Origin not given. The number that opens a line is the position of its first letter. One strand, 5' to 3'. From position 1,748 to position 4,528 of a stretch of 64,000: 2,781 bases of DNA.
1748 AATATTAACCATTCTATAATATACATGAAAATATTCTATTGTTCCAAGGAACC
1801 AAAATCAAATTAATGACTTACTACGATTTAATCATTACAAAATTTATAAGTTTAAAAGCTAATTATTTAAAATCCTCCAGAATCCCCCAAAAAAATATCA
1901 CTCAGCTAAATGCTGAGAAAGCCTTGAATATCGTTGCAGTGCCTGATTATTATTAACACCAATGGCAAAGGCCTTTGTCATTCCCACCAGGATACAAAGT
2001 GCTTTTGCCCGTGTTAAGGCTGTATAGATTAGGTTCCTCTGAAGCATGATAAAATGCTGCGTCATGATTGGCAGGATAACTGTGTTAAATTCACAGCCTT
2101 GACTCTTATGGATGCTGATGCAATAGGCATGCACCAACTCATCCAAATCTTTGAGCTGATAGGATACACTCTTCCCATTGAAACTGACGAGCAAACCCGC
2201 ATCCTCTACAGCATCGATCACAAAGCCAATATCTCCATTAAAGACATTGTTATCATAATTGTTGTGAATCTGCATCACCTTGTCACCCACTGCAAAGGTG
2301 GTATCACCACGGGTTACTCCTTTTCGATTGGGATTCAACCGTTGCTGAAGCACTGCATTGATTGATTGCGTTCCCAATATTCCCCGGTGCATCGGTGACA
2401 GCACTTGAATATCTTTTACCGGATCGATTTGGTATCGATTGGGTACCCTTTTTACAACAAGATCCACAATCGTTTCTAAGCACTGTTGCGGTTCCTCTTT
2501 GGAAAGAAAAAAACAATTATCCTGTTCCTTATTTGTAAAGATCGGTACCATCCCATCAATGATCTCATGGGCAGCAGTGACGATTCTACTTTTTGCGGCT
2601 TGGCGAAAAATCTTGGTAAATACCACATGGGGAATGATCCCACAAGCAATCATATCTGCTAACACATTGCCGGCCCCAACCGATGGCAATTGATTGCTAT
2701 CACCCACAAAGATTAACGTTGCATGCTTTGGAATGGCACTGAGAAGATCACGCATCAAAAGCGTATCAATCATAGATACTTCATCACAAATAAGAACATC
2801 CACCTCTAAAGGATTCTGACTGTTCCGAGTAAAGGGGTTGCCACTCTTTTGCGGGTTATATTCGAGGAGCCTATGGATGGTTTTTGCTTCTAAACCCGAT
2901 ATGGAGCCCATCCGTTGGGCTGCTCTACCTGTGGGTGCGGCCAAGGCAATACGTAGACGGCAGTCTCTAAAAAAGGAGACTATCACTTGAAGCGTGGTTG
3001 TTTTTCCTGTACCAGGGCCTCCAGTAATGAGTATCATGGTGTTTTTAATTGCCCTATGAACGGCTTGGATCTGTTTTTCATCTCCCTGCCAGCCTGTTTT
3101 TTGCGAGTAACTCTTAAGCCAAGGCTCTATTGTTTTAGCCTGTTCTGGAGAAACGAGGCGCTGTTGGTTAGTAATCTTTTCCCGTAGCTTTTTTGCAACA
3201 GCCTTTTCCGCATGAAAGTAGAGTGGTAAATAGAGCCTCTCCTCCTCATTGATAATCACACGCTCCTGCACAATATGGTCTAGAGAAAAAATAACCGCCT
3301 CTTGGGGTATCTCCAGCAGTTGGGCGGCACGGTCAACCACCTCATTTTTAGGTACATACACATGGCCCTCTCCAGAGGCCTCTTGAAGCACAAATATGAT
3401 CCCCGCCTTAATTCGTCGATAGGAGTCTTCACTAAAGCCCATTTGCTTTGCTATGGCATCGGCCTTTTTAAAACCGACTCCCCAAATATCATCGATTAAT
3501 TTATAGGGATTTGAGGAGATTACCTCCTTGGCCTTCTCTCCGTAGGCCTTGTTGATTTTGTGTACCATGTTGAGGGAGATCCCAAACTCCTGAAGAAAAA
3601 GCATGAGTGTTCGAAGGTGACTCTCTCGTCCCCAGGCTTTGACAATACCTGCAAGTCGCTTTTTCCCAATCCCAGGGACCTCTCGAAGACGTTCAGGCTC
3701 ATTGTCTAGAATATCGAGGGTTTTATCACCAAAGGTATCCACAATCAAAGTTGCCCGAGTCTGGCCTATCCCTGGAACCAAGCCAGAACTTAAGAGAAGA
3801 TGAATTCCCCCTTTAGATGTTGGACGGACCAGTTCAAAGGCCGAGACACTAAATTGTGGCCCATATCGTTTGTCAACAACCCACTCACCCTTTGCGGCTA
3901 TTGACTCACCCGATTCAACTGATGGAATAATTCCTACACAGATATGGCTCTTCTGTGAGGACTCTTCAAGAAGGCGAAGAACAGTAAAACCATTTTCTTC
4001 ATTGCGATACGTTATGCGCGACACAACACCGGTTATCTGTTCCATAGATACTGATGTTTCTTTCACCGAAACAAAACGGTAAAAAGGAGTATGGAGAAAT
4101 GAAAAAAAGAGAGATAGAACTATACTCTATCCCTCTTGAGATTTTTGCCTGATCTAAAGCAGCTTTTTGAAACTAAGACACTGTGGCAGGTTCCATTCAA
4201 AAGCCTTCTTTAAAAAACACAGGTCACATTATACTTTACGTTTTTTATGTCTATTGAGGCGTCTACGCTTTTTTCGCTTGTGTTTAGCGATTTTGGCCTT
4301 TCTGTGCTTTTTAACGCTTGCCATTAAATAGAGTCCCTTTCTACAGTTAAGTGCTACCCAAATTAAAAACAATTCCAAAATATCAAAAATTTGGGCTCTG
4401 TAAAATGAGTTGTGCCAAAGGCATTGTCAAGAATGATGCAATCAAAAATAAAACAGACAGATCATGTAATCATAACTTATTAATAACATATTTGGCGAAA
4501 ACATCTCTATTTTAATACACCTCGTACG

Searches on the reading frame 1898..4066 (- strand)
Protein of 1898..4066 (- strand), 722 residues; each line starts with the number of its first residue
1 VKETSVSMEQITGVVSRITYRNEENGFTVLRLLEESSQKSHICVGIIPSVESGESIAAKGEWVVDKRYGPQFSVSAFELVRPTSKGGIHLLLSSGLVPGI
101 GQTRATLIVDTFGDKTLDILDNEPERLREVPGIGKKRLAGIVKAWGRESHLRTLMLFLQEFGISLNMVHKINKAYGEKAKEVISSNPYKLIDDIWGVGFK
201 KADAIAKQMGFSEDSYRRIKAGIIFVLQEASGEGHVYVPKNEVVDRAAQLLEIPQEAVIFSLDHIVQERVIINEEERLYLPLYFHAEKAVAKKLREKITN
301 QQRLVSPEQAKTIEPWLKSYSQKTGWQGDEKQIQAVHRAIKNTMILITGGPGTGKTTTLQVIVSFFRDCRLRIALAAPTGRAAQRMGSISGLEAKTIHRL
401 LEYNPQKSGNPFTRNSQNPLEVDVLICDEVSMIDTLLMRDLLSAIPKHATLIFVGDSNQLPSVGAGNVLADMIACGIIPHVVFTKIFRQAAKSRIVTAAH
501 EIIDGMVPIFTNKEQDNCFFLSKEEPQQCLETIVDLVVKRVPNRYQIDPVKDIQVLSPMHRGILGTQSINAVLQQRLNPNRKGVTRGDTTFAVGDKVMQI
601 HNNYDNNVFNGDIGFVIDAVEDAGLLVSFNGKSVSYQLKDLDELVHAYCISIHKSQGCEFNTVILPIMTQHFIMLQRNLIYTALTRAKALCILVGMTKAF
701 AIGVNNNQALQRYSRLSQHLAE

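Call 45: search_protein_families(library=pfam, proteins=[window:1898-4066:-], max_evalue=0.001)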
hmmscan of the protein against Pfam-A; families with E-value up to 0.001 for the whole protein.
window:1898-4066:- (722 aa): 12 families
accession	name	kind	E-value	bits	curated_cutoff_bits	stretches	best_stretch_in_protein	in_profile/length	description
PF13245.12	AAA_19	-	1.3e-42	145.6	25.1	1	332-464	1-133/134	AAA domain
PF13604.12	AAA_30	-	2.9e-38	131.9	27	1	329-508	3-174/191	AAA domain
PF14490.11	HHH_RecD2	-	4.3e-37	126.3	27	1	149-237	3-92/92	ATP-dependent RecD2 DNA helicase HHH domain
PF23139.1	OB_YrrC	-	8.9e-23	80.5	27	1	8-82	1-76/76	ATP-dependent DNA helicase YrrC, OB-fold domain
PF18335.7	SH3_13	-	1.2e-18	67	41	1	569-627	1-63/65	ATP-dependent RecD-like DNA helicase SH3 domain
PF13538.12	UvrD_C_2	-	4.9e-18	65.2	27.4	1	646-694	1-52/52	UvrD-like helicase C-terminal domain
PF01443.25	Viral_helicase1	-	4.3e-10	40.2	21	0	345-463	1-100/228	Viral superfamily 1 RNA helicase core domain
PF14520.12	HHH_5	-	2.9e-09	37.7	27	1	97-145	7-55/57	Helix-hairpin-helix domain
PF13086.12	AAA_11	-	2.2e-07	31.4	27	1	329-366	3-41/257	AAA domain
PF13401.12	AAA_22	-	1.9e-05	25.4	27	1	343-457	6-124/130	AAA domain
PF00437.27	T2SSE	-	0.00013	21.2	24.9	1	329-370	127-170/370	Type II/IV secretion system protein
PF20720.3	nSTAND3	-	0.00018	21.7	27.2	0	334-364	9-39/155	Novel STAND NTPase 3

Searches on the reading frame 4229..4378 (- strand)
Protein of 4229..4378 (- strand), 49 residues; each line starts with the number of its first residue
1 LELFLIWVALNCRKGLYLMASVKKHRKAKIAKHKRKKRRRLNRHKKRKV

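Call 58: search_protein_families(library=pfam, proteins=[window:4229-4378:-], max_evalue=1)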
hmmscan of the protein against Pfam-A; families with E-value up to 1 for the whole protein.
window:4229-4378:- (49 aa): 1 family
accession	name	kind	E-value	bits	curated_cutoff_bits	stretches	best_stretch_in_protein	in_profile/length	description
PF08213.16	COX24_C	-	0.0005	20.3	23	1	19-49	1-31/33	Mitochondrial mRNA-processing protein COX24, C-terminal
